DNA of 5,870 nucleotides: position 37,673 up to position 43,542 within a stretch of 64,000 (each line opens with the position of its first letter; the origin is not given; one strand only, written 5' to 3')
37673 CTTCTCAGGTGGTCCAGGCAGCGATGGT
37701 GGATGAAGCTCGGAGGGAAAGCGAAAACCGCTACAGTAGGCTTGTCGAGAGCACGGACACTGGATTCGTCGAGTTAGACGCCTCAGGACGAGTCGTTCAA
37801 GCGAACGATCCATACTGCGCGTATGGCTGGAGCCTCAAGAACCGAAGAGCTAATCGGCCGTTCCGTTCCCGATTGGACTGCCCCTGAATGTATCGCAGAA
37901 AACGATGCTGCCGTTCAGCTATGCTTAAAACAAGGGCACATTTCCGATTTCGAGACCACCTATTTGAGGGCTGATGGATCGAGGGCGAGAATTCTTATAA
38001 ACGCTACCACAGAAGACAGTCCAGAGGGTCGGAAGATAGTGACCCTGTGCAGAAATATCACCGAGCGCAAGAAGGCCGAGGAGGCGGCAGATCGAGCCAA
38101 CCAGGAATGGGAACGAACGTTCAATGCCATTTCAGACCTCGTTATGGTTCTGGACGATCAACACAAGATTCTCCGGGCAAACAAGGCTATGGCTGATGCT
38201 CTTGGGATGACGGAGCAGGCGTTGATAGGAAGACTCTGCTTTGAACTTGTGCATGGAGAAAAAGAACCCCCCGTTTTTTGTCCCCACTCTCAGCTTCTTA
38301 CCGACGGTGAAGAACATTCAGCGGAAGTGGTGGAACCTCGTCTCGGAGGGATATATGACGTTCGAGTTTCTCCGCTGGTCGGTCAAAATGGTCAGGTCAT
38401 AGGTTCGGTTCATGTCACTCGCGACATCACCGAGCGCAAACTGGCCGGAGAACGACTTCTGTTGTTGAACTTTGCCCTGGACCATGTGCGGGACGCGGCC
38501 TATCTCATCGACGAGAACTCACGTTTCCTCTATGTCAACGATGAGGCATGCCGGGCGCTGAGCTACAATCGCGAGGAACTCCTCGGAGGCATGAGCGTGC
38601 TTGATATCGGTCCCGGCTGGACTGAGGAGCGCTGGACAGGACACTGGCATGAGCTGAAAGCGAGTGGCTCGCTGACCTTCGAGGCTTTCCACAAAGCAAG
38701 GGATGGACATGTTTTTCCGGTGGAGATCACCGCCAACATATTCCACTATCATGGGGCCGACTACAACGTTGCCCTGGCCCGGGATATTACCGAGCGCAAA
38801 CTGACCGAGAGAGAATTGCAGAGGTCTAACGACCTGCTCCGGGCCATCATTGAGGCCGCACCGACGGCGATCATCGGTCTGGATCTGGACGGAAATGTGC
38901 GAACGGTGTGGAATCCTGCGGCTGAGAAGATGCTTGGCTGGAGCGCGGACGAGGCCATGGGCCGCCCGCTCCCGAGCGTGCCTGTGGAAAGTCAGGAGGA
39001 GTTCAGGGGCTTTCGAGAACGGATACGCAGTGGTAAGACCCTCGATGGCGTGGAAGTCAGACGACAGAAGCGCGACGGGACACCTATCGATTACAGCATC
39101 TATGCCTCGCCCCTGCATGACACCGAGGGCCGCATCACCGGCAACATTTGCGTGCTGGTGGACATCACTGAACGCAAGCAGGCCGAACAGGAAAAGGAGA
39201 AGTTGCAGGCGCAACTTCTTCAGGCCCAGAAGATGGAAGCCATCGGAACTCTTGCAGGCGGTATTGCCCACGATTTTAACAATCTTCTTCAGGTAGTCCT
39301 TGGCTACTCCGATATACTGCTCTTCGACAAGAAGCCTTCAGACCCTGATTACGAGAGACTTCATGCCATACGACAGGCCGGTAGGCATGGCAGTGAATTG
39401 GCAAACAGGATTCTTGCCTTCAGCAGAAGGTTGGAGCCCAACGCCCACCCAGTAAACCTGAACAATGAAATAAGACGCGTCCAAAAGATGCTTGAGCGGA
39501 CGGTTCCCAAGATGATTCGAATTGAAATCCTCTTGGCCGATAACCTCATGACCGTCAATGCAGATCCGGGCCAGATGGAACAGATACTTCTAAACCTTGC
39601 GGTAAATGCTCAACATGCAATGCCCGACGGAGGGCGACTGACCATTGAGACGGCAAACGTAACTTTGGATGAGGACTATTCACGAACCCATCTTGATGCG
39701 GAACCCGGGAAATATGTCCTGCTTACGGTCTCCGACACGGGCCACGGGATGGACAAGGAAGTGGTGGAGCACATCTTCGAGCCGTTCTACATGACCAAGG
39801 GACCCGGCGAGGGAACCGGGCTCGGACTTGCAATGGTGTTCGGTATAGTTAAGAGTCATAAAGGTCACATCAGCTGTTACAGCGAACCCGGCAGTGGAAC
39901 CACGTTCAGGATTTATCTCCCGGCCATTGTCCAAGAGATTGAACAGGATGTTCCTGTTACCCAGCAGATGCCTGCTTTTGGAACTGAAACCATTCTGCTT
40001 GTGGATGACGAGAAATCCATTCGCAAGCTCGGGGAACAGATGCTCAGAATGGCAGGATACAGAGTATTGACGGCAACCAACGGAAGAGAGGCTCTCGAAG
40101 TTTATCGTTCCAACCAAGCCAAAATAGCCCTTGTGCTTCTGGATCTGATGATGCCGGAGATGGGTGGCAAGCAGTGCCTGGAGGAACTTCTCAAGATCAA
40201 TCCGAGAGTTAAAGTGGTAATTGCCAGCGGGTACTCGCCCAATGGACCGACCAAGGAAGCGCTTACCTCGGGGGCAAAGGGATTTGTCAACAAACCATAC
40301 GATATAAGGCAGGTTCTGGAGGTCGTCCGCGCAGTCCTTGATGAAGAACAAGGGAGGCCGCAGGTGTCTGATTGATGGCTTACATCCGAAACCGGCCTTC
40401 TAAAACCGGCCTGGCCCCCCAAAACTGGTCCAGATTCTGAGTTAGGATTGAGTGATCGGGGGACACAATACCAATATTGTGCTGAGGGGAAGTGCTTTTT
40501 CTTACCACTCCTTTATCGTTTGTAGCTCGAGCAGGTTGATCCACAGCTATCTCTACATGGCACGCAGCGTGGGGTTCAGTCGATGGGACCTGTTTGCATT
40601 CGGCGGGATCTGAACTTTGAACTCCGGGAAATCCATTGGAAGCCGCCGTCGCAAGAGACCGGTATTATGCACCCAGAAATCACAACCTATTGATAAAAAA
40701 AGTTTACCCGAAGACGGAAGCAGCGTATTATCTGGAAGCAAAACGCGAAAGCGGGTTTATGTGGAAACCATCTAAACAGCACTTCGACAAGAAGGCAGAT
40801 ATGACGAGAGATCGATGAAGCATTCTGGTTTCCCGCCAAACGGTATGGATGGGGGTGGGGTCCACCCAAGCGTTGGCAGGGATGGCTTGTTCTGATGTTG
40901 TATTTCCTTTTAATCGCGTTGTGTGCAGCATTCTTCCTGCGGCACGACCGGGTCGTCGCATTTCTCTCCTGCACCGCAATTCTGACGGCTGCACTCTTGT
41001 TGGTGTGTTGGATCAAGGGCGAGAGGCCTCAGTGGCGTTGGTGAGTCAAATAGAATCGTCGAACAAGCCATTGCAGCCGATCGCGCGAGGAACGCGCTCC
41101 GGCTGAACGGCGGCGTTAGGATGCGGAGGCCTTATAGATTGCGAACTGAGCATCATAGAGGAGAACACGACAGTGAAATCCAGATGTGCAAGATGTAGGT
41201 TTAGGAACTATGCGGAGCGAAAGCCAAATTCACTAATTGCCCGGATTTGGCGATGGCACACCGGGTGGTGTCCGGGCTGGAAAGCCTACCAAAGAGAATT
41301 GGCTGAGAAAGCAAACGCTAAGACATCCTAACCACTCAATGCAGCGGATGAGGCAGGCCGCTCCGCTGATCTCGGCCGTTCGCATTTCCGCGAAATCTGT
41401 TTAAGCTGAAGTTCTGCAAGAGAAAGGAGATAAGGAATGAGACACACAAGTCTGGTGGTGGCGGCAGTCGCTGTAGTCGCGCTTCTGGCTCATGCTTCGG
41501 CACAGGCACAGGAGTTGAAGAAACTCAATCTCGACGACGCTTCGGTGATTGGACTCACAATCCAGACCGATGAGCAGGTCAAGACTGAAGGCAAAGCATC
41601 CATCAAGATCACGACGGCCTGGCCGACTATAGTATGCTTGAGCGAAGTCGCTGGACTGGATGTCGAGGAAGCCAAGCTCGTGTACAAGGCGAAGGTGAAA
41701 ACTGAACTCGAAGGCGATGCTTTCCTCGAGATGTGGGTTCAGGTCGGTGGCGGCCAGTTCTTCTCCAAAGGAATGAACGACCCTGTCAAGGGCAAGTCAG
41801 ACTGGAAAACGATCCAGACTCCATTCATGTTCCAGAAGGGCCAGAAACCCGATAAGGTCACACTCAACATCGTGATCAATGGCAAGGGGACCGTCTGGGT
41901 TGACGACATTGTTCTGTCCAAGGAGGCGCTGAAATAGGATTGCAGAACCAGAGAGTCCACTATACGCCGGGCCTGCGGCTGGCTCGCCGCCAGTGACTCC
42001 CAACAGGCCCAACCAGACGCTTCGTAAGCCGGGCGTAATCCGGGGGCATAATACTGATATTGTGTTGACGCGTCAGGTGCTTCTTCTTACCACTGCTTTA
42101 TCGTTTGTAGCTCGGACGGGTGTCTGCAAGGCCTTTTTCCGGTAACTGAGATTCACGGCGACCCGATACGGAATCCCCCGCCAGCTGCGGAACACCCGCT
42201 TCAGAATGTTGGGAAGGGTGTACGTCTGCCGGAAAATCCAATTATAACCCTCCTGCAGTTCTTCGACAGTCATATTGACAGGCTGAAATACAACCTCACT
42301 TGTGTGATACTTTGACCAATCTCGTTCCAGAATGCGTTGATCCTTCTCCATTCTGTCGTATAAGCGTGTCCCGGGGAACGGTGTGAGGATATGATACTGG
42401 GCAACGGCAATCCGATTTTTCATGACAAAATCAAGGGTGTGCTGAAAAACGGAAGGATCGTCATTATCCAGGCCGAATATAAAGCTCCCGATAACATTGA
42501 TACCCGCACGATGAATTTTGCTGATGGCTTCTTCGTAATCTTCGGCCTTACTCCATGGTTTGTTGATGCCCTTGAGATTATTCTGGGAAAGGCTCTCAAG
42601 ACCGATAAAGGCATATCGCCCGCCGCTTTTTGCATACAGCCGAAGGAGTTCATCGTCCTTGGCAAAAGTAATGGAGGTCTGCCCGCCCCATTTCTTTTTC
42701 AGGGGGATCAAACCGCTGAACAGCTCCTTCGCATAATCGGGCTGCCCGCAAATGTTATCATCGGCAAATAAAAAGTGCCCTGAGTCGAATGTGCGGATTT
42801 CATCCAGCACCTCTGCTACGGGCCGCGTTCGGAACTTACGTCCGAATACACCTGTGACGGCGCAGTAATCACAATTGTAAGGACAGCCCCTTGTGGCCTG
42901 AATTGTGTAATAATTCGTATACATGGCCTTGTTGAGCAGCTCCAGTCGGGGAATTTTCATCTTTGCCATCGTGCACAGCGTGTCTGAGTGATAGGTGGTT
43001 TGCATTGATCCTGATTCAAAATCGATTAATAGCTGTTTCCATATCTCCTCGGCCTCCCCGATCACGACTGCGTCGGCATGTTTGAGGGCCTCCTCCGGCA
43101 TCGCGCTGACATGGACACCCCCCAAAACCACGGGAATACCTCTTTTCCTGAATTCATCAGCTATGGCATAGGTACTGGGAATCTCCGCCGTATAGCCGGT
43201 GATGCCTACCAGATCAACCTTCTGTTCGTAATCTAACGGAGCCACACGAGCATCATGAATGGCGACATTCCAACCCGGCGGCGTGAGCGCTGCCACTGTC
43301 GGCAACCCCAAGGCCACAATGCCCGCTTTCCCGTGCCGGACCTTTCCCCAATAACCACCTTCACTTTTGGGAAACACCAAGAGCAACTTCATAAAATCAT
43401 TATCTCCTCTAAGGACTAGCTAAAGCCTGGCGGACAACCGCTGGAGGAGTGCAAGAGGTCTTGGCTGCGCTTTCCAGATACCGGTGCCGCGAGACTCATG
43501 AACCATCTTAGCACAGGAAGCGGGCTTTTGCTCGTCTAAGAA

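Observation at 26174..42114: Eight co-oriented copies of a ~231-bp TIR-bearing repeat (R1) cut a 16-kb accessory stretch into seven gene modules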

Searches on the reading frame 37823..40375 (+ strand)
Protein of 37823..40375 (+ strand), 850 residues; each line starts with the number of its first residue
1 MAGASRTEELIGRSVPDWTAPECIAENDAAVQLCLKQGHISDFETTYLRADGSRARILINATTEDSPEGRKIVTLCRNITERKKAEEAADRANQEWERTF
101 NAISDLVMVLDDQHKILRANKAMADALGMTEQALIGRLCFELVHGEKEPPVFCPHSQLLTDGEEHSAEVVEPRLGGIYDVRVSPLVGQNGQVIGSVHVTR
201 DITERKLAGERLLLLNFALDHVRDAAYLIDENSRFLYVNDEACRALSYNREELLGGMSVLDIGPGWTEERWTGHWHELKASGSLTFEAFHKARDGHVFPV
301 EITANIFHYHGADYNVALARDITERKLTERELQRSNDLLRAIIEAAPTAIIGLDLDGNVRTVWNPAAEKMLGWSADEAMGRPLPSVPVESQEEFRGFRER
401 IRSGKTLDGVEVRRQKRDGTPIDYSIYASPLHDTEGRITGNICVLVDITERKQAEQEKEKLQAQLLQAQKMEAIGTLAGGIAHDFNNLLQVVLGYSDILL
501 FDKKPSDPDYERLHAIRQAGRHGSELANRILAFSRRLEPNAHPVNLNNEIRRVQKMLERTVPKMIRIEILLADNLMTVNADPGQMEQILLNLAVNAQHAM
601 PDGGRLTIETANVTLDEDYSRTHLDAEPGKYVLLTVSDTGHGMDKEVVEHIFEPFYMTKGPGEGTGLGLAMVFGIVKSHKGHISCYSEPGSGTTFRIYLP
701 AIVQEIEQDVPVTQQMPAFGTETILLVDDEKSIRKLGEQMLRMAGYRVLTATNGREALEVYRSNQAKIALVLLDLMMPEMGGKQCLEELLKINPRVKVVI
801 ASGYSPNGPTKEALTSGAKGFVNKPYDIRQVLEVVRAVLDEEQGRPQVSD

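Call 11: search_protein_families(library=pfam, proteins=[window:37823-40375:+], max_evalue=0.01)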
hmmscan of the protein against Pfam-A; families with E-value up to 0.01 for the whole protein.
window:37823-40375:+ (850 aa): 11 families
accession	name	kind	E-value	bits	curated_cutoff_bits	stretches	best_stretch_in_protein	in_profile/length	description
PF08448.16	PAS_4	-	3.6e-46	156.4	23.1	4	100-206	1-109/110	PAS fold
PF00989.32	PAS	-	5.7e-43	145.9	22.6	3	339-448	3-113/113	PAS fold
PF13426.13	PAS_9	-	7.5e-43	145.4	27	3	348-450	2-103/103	PAS domain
PF02518.31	HATPase_c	-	7e-23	81.6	26.4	1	581-701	2-109/111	Histidine kinase-, DNA gyrase B-, and HSP90-like ATPase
PF00072.30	Response_reg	-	7.8e-23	81.2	30.2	1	724-835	1-110/111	Response regulator receiver domain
PF13188.13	PAS_8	-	3.7e-20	71.5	21.8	3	338-397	2-61/65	PAS domain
PF08447.18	PAS_3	-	2.2e-14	53.9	25.6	1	361-444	2-88/89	PAS fold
PF13596.12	PAS_10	-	3.5e-12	47.3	22.1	2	340-449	2-106/106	PAS domain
PF00512.31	HisKA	-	9e-07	29.3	26.9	1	475-536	3-63/66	His Kinase A (phospho-acceptor) domain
PF24820.1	Diguanyl_cycl_sensor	-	0.0047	17.3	28.1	0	101-137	3-39/109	Diguanylate cyclase-like sensor domain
PF10090.15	HPTransfase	-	0.006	16.8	22.9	0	583-611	30-58/123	Histidine phosphotransferase C-terminal domain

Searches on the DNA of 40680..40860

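Call 78: search_rna_families(source=window, start=40680, end=40860, threshold=evalue, max_evalue=1)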
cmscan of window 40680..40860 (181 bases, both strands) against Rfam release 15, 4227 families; matches with E-value up to 1: 0.
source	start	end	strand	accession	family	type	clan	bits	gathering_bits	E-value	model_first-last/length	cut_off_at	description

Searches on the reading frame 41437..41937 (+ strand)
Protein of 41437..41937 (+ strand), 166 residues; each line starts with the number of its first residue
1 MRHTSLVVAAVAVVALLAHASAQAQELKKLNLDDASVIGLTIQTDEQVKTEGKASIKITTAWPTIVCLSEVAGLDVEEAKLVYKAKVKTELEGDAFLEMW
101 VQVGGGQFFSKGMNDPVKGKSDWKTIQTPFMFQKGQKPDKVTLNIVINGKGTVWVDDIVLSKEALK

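Call 11: search_protein_families(library=pfam, proteins=[window:41437-41937:+], max_evalue=0.01)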
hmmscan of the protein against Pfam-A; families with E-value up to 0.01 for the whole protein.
window:41437-41937:+ (166 aa): 0 families

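Call 54: find_encoding_contigs(protein=window:41437-41937:+, flank=10000, max_places=10)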
Protein window:41437-41937:+ (166 aa): no gene with exactly this product is on record in the collection.

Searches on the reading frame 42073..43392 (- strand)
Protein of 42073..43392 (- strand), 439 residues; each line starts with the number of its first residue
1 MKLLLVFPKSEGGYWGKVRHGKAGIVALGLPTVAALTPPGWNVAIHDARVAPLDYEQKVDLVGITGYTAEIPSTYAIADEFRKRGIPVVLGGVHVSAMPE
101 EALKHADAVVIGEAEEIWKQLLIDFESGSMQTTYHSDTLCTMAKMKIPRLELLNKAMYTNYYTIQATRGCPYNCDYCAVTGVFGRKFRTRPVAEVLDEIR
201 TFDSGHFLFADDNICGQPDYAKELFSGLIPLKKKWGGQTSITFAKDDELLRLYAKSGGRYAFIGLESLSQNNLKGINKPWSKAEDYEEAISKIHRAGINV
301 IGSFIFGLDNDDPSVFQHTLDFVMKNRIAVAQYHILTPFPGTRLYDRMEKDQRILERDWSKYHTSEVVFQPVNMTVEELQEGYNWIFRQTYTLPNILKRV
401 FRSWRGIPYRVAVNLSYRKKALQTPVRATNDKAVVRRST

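Call 11: search_protein_families(library=pfam, proteins=[window:42073-43392:-], max_evalue=0.01)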
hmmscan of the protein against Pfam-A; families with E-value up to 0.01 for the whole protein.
window:42073-43392:- (439 aa): 4 families
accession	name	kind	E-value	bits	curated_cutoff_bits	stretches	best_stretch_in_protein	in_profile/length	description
PF04055.27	Radical_SAM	-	1.6e-18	67.9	29.5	1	165-323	2-166/166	Radical SAM superfamily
PF02310.24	B12-binding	-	2e-14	53.9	32.1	1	27-120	14-119/121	B12 binding domain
PF13282.11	DUF4070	-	3.4e-08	34.1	22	1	342-407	1-65/144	Domain of unknown function (DUF4070)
PF19864.5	Radical_SAM_N2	-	1.3e-05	25.2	29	1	79-146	79-146/151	Radical SAM proteins, N-terminal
